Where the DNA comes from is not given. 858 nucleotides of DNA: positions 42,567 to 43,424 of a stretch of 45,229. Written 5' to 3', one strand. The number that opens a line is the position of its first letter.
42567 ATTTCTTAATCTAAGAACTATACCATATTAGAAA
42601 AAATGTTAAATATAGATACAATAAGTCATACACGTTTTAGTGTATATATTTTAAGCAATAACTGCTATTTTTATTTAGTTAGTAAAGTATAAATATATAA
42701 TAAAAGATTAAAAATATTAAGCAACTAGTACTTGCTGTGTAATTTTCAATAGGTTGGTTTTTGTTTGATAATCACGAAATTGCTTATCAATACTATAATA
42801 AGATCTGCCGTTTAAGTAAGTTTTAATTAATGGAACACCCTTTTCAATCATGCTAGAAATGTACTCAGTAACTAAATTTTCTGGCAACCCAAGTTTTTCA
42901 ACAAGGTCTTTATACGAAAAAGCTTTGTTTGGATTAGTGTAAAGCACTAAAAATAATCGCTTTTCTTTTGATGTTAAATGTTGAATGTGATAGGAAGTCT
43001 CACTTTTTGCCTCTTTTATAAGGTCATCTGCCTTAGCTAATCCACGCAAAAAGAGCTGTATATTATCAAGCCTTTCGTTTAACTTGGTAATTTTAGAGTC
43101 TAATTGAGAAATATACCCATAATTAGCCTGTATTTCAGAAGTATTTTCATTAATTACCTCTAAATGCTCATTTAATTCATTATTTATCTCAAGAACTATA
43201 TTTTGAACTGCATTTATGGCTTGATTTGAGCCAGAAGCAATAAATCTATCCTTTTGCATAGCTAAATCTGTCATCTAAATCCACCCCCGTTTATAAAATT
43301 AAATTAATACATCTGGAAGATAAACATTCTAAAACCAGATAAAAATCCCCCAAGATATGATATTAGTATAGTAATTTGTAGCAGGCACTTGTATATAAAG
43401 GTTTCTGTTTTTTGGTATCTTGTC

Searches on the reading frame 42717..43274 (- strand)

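Call 25: search_protein_families(library=pfam, proteins=[window:42717-43274:-], max_evalue=0.001)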
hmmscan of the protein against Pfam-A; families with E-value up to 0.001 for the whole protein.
window:42717-43274:- (185 aa): 2 families
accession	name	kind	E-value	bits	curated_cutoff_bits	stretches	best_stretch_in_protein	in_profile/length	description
PF00015.26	MCPsignal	-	0.00011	22.6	34.6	1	10-101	78-169/172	Methyl-accepting chemotaxis protein (MCP) signalling domain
PF01399.33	PCI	-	0.00016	22.2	22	1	93-146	16-67/84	PCI domain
